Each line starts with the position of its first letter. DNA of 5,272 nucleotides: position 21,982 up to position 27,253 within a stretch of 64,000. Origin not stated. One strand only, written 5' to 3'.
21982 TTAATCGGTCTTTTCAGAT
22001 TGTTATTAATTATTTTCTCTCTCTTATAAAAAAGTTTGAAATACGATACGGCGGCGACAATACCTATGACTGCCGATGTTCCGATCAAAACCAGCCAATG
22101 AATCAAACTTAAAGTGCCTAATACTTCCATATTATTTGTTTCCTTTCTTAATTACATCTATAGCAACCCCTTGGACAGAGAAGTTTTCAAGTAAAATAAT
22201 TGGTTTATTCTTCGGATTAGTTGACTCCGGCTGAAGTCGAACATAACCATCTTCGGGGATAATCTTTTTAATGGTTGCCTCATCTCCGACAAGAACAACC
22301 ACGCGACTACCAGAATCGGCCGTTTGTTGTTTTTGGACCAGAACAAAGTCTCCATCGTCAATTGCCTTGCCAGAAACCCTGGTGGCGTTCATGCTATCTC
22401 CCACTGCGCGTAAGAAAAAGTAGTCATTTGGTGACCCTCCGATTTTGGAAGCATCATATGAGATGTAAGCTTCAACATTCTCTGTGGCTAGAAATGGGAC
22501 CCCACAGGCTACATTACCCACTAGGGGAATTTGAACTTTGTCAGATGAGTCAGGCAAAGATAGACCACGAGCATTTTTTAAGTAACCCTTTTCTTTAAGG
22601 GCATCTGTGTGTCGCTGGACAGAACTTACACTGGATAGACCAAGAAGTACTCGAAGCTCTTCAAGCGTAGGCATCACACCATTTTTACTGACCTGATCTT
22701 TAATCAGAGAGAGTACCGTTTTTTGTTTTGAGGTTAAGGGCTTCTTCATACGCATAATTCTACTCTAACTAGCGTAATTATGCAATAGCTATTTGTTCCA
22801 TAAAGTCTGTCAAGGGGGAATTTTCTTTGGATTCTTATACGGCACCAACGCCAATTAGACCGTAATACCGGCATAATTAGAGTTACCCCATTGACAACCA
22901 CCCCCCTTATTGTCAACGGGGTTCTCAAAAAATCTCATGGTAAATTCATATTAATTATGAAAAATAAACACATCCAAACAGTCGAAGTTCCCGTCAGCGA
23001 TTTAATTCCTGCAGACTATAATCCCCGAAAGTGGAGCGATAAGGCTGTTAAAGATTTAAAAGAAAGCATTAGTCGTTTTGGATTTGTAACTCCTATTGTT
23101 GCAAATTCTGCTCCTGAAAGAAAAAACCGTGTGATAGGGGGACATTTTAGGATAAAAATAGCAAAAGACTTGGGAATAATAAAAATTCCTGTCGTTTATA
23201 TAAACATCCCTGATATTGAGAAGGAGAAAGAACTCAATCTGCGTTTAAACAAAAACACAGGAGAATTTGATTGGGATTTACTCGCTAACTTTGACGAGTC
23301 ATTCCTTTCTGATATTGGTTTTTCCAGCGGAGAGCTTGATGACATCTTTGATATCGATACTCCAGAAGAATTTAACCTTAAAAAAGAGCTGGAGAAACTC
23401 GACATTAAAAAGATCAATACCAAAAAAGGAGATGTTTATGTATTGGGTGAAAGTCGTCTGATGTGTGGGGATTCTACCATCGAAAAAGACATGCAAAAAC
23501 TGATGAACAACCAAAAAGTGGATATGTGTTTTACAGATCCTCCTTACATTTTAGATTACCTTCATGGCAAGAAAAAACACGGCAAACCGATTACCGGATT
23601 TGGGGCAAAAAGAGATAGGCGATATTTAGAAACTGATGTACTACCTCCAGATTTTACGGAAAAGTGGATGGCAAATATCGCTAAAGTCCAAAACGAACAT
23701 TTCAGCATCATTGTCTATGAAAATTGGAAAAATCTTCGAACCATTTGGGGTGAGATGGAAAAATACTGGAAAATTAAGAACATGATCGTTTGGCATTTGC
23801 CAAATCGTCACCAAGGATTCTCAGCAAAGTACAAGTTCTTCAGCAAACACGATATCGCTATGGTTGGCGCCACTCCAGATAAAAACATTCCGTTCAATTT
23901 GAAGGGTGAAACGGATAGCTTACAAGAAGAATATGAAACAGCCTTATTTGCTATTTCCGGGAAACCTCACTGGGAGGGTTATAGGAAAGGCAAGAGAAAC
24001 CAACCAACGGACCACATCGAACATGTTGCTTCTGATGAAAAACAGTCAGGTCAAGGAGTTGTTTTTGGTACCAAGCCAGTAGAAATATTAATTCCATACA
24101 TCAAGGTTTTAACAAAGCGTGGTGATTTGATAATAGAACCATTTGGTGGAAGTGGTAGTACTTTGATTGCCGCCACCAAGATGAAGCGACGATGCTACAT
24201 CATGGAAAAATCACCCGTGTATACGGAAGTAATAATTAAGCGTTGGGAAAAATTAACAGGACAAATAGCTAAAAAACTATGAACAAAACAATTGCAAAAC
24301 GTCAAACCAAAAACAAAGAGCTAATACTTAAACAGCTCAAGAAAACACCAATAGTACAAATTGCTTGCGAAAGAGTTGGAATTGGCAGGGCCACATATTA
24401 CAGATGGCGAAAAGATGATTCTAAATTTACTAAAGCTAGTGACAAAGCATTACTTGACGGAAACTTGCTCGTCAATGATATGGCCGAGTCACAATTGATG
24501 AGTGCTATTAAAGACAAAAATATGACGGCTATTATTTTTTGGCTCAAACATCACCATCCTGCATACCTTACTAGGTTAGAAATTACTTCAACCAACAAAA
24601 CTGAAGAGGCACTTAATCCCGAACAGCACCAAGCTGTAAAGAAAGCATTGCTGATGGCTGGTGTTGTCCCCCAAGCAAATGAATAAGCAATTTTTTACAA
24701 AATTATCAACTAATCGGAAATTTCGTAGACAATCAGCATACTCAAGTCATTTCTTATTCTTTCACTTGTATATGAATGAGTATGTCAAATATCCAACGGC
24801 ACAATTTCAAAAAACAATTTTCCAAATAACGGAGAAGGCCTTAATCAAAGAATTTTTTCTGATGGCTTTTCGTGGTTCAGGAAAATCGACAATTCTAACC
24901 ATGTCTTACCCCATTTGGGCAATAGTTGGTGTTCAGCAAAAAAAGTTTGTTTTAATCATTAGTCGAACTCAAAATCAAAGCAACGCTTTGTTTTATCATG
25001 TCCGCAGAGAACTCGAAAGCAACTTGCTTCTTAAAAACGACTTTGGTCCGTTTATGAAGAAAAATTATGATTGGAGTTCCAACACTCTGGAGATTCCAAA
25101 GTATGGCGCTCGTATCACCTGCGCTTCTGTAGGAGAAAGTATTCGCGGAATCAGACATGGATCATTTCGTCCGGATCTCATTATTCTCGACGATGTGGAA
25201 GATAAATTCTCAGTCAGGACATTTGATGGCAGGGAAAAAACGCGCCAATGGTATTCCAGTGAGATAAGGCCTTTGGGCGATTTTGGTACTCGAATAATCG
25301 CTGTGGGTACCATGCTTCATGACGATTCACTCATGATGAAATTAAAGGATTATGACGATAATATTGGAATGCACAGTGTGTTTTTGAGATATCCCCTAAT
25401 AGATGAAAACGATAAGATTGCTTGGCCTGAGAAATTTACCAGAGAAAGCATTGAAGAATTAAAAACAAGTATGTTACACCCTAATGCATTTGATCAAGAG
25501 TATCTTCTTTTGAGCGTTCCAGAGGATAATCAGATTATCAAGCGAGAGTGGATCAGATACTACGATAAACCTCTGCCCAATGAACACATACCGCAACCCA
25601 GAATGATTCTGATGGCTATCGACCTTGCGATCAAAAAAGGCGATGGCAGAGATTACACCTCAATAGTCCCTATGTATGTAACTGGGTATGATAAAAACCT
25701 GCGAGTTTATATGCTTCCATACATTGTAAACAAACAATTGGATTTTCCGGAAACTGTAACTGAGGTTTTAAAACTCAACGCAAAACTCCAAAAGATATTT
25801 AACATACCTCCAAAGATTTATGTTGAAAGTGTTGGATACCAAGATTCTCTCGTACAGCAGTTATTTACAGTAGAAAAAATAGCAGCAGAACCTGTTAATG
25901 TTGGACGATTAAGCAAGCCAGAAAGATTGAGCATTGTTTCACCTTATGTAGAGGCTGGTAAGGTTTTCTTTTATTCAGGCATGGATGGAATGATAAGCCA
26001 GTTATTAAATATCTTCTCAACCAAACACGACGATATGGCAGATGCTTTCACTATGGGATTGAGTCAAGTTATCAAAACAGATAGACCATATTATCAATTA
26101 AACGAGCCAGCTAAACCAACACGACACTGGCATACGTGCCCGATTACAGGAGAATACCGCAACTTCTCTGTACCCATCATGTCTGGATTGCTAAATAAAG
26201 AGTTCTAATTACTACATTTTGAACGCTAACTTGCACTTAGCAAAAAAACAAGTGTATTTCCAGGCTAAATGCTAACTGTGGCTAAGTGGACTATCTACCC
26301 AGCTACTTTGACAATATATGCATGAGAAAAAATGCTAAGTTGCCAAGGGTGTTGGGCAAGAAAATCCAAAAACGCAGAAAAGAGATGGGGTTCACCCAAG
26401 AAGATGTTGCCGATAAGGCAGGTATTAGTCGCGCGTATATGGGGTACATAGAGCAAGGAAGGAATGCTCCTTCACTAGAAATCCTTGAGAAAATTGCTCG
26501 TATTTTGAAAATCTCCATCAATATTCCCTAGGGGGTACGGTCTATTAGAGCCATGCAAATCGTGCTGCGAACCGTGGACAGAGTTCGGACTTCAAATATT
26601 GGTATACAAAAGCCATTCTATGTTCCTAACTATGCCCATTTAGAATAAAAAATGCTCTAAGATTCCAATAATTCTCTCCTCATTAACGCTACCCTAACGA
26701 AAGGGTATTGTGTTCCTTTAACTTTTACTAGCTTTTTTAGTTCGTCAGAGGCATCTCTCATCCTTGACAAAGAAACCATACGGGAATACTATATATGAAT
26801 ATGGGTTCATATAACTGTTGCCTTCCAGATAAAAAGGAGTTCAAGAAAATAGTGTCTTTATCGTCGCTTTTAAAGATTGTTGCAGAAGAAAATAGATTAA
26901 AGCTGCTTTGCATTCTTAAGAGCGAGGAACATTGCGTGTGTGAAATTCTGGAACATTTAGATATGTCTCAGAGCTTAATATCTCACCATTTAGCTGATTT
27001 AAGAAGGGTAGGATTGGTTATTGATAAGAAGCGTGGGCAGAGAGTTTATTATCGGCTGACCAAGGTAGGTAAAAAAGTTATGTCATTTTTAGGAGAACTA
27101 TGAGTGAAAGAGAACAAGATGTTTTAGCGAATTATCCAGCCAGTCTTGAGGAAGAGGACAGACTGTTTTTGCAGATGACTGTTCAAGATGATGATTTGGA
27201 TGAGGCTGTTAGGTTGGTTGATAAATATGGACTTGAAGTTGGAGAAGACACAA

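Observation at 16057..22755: LexA-headed 8-gene operon with a CD-NTase/SMODS-like nucleotidyltransferase, a SEC-C protein, a multi-Zn-ribbon protein and DUF3800: candidate novel signalling-type defense system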

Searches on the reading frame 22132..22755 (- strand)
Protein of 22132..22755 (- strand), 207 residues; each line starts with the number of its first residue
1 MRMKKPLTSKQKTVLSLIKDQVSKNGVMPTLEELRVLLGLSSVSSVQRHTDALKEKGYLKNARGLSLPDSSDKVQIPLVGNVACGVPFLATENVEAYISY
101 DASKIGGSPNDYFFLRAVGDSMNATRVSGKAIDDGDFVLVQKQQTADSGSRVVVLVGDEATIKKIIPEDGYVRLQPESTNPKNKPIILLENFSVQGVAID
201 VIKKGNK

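Call 3: search_protein_families(library=pfam, proteins=[window:22132-22755:-], max_evalue=0.1)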
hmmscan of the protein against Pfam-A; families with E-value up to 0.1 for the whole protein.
window:22132-22755:- (207 aa): 4 families
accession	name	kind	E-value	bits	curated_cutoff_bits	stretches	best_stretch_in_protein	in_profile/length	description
PF00717.28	Peptidase_S24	-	2.7e-22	79.1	23.3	1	77-199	1-116/116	Peptidase S24-like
PF01726.22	LexA_DNA_bind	-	3.8e-14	52.6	23.7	1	5-62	2-59/65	LexA DNA binding domain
PF13730.12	HTH_36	-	0.0013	18.9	25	1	7-59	3-55/55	Helix-turn-helix domain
PF08463.15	EcoEI_R_C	-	0.061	13.8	24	1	4-48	98-140/163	EcoEI R protein C-terminal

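Call 4: search_protein_families(library=padloc, proteins=[window:22132-22755:-], max_evalue=0.1)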
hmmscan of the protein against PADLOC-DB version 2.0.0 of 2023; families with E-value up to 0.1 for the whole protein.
window:22132-22755:- (207 aa): 0 families

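Call 8: search_protein_families(library=phrogs, proteins=[window:22132-22755:-], max_evalue=0.01)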
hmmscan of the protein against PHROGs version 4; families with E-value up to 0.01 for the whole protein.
window:22132-22755:- (207 aa): 7 families
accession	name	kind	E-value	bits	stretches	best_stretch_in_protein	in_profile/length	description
phrog_4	-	transcription regulation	9.6e-25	88.4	1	56-204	204-338/400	transcriptional repressor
phrog_811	-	DNA, RNA and nucleotide metabolism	8.5e-16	58.8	1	71-204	7-134/140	UmuD-like protein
phrog_8558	-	unknown function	2.1e-11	45.1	1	106-204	14-110/114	-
phrog_3502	-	unknown function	8.8e-11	43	1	2-62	44-104/131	-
phrog_24920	-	unknown function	1.4e-10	42.2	1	7-66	4-63/125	-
phrog_362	-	transcription regulation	1.4e-08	36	1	6-66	3-63/106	transcriptional repressor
phrog_6201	-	transcription regulation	1e-05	26.4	1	102-185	15-94/121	CI-like repressor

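Call 10: search_protein_families(library=ncbifam, proteins=[window:22132-22755:-], max_evalue=0.01)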
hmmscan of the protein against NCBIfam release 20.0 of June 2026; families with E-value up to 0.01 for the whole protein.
window:22132-22755:- (207 aa): 2 families
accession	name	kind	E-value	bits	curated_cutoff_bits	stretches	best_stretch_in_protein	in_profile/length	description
TIGR00498.1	lexA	equivalog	3.1e-40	137.9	110.95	1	5-204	2-201/203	transcriptional repressor LexA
NF007621.2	PRK10276.1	subfamily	1.9e-12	47.3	110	1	83-203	1-115/115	translesion error-prone DNA polymerase V autoproteolytic subunit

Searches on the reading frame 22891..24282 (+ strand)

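Call 9: search_protein_families(library=pfam, proteins=[window:22891-24282:+], max_evalue=0.001)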
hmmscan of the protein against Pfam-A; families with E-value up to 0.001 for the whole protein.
window:22891-24282:+ (463 aa): 3 families
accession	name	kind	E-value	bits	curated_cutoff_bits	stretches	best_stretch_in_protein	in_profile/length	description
PF01555.25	N6_N4_Mtase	-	1.5e-20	74.6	26.7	1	210-449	1-220/221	DNA methylase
PF02195.25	ParB_N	-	1.1e-09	38.6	26.3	1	32-110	5-84/95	ParB N-terminal domain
PF01170.24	UPF0020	-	0.0002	21.6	22.3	0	409-445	27-64/197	RMKL-like, methyltransferase domain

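Call 30: search_protein_families(library=phrogs, proteins=[window:22891-24282:+], max_evalue=0.001)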
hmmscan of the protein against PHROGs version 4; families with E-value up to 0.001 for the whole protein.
window:22891-24282:+ (463 aa): 26 families (the best 25 are shown)
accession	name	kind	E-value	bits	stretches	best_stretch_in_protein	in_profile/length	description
phrog_498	-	other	3.4e-81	274.6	1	23-461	28-429/633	DNA methyltransferase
phrog_620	-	DNA, RNA and nucleotide metabolism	4.1e-31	109.8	1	24-176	3-149/217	ParB-like partition protein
phrog_67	-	other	1.2e-28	101.6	1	173-461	112-352/743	DNA methyltransferase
phrog_9353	-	unknown function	2.1e-24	87.8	1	23-172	4-157/245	-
phrog_8071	-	DNA, RNA and nucleotide metabolism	1.2e-22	81.8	1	25-221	2-205/389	ParB-like partition protein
phrog_3008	-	other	6.7e-18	65.8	1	385-458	144-217/244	DNA methyltransferase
phrog_940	-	DNA, RNA and nucleotide metabolism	3.7e-16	60.3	1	27-170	3-147/388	nuclease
phrog_723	-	DNA, RNA and nucleotide metabolism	2.4e-15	58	1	26-168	9-156/223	ParB-like partition protein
phrog_5475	-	unknown function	6.1e-14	52.7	1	30-129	3-94/458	-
phrog_930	-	DNA, RNA and nucleotide metabolism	4.2e-12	47.4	1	23-138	2-112/223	ParB-like partition protein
phrog_26387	-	DNA, RNA and nucleotide metabolism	6.3e-12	46.4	1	25-114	5-95/252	ParB-like partition nuclease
phrog_23085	-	unknown function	2.2e-11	44.5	1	381-458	35-111/138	-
phrog_15396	-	DNA, RNA and nucleotide metabolism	4.7e-10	40.7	1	31-153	5-131/258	ParB-like partition nuclease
phrog_2159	-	DNA, RNA and nucleotide metabolism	1.9e-09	38.3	1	32-121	63-159/365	ParB-like partition protein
phrog_7405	-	unknown function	4.4e-09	37.4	1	24-123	20-116/250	-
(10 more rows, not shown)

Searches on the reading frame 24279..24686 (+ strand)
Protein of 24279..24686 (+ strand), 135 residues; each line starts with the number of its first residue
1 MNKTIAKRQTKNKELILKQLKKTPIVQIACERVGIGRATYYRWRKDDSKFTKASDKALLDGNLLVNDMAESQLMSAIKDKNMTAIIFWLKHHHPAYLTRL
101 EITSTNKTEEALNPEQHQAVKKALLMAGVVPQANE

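Call 9: search_protein_families(library=pfam, proteins=[window:24279-24686:+], max_evalue=0.001)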
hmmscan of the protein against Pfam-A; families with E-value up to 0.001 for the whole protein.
window:24279-24686:+ (135 aa): 2 families
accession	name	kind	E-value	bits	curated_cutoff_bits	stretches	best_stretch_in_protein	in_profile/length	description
PF13022.12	HTH_Tnp_1_2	-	1.6e-06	28.7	27.9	1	5-57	8-59/122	Helix-turn-helix of insertion element transposase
PF01527.26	HTH_Tnp_1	-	0.00091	19.8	24.1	0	13-56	12-56/75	Transposase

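Call 30: search_protein_families(library=phrogs, proteins=[window:24279-24686:+], max_evalue=0.001)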
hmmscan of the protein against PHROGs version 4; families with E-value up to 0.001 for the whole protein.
window:24279-24686:+ (135 aa): 6 families
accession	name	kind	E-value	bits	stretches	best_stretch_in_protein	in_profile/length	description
phrog_309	-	head and packaging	1.3e-07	32.9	1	27-103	161-257/319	terminase small subunit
phrog_4044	-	head and packaging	2.5e-07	31.3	1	7-58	23-74/180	terminase small subunit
phrog_24579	-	head and packaging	1.5e-05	26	1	2-56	11-63/126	terminase small subunit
phrog_4102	-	head and packaging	4.1e-05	24.8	1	11-50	18-65/166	terminase small subunit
phrog_2538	-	head and packaging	0.00015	22.9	0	7-108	5-107/129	terminase small subunit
phrog_157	-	integration and excision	0.00066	19.8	1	7-57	199-251/580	transposase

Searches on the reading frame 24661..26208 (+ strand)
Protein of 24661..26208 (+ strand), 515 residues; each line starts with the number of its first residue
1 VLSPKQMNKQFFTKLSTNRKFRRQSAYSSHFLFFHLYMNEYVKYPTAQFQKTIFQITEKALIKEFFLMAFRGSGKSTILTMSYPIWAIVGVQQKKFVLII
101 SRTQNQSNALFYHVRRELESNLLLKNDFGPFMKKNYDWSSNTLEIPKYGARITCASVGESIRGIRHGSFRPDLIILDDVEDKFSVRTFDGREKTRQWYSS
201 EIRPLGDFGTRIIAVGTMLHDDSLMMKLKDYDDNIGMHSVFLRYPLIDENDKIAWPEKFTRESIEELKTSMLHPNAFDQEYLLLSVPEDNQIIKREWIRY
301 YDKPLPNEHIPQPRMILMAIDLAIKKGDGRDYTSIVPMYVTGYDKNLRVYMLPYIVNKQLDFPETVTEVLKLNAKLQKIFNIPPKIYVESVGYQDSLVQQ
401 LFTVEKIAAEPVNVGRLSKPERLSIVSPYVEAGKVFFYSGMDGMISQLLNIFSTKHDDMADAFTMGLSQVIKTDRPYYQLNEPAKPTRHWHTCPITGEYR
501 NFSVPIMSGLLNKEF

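Call 9: search_protein_families(library=pfam, proteins=[window:24661-26208:+], max_evalue=0.001)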
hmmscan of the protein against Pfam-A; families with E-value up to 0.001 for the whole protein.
window:24661-26208:+ (515 aa): 0 families

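Call 30: search_protein_families(library=phrogs, proteins=[window:24661-26208:+], max_evalue=0.001)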
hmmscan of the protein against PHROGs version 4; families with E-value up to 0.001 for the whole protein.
window:24661-26208:+ (515 aa): 7 families
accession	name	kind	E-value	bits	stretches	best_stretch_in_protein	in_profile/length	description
phrog_38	-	head and packaging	7.7e-80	270.5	1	17-470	255-703/760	terminase large subunit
phrog_5573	-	head and packaging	2.2e-14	54.5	1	237-468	10-232/250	terminase large subunit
phrog_2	-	head and packaging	2.7e-11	43.9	1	47-475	267-598/807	terminase large subunit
phrog_4758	-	head and packaging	6.6e-11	43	1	17-252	11-241/243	terminase large subunit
phrog_14112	-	unknown function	4.8e-10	40.3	1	70-202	110-243/247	-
phrog_979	-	head and packaging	2.1e-06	27.7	1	287-476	410-605/642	terminase large subunit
phrog_17672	-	head and packaging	1.2e-05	25.5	1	63-251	66-248/395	terminase large subunit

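Call 84: search_dna_similar(query=window:24661-26208:+, collection=phages, mode=protein, max_rows=10)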
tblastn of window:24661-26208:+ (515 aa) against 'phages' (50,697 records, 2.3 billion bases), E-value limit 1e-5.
Records with a match: 516; places in all: 516; records where one place covers at least 80% of the query: 44.
Best place of each record, by identity: <60% 516.
By first word of the organism name: Pseudomonas 134; Ralstonia 102; Microbacterium 59; Bacillus 29; Bacteriophage 25; Pectobacterium 22; Vibrio 17; Paenibacillus 13; Erwinia 11; Streptomyces 6; and 48 more.
By host as written in the record: Ralstonia solanacearum 65; - 59; Pseudomonas aeruginosa 41; Pseudomonas aeruginosa PA14 32; Microbacterium foliorum NRRL B-24224 27; Microbacterium paraoxydans NWU1 14; Paenibacillus larvae 11; Vibrio splendidus 9; and 163 more.
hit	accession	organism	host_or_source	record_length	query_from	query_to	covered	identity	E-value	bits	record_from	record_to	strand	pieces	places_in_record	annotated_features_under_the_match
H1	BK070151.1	Bacteriophage sp.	Helicobacter sp. 13S00477-4 genome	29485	18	489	92%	25.4%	1e-16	89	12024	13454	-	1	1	hypothetical protein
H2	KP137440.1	Mannheimia phage vB_MhM_3927AP2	Mannheimia haemolytica 3927A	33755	28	476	87%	25.9%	3e-30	131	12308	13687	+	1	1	terminase large subunit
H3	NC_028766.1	Mannheimia phage vB_MhM_3927AP2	Mannheimia haemolytica 3927A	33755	28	476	87%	25.9%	3e-30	131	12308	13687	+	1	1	terminase large subunit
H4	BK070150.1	Bacteriophage sp.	Helicobacter sp. 12S02232-10 genome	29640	6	462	89%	24.5%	4e-19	97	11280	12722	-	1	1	hypothetical protein (x2)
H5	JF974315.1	Rhizobium phage RR1-B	Rhizobium radiobacter P007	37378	33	465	84%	25.7%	3e-23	110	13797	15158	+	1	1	hypothetical protein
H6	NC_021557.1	Rhizobium phage RR1-B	Rhizobium radiobacter P007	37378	33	465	84%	25.7%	3e-23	110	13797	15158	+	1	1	terminase large subunit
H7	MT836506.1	Bacteriophage sp.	human fecal samples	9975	16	490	92%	23.3%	7e-18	93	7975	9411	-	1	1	record has no annotation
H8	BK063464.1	Mushuvirus mushu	Oscillospiraceae sp. ER4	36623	14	458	86%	24.9%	1e-22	108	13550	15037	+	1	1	terminase large subunit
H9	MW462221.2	Campylobacter phage CAM-P21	Campylobacter coli CAN 10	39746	34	464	84%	25.5%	1e-25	117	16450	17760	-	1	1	hypothetical protein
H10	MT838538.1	Bacteriophage sp.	human fecal samples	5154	19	490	92%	22.8%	5e-12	74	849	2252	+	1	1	record has no annotation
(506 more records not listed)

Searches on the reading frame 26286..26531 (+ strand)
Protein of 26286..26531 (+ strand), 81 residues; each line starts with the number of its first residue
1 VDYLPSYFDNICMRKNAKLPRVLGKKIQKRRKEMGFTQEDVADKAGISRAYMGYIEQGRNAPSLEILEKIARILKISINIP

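Call 30: search_protein_families(library=phrogs, proteins=[window:26286-26531:+], max_evalue=0.001)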
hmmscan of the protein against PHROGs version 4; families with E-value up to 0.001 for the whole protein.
window:26286-26531:+ (81 aa): 21 families
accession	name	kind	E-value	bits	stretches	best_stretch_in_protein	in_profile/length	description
phrog_8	-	transcription regulation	2.2e-14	54.7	1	14-78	68-132/346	transcriptional regulator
phrog_3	-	transcription regulation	2.1e-13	51.8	1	16-78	82-142/430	transcriptional repressor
phrog_5823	-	transcription regulation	4.4e-12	46.8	1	22-78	6-63/404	transcriptional regulator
phrog_4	-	transcription regulation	1.8e-11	44.6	1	16-79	126-189/400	transcriptional repressor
phrog_7241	-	transcription regulation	4e-11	44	1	26-79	65-118/122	transcriptional regulator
phrog_1373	-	transcription regulation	4.6e-11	44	1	23-80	64-121/166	transcriptional regulator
phrog_2439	-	transcription regulation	1.6e-10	41.4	1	23-79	8-64/367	transcriptional regulator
phrog_2328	-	transcription regulation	8.5e-08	33.1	1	22-78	15-71/128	transcriptional repressor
phrog_2967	-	transcription regulation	5.4e-07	30.4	1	24-77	12-65/225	transcriptional regulator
phrog_1468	-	transcription regulation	1.8e-06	28.4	1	23-77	8-61/67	transcriptional repressor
phrog_6831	-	transcription regulation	1.1e-05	26.4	1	32-75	15-59/68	transcriptional regulator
phrog_2104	-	unknown function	2.3e-05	25.5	1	17-75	34-92/103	-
phrog_6288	-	unknown function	4.2e-05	24.3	1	22-69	29-77/322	-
phrog_2339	-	DNA, RNA and nucleotide metabolism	4.9e-05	24.3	1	15-74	18-78/98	HTH DNA binding protein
phrog_9908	-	DNA, RNA and nucleotide metabolism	0.00023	21.4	1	21-76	12-67/282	DNA binding protein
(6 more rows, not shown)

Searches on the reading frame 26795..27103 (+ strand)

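Call 30: search_protein_families(library=phrogs, proteins=[window:26795-27103:+], max_evalue=0.001)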
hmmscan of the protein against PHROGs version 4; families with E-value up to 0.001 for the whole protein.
window:26795-27103:+ (102 aa): 3 families
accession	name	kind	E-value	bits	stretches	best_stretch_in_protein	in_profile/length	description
phrog_20880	-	unknown function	2e-08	35.1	1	19-90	13-84/110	-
phrog_12817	-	transcription regulation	1.2e-06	29.5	1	27-100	67-144/151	transcriptional regulator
phrog_10086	-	DNA, RNA and nucleotide metabolism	0.00017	22.8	1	12-99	2-85/91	HTH DNA binding protein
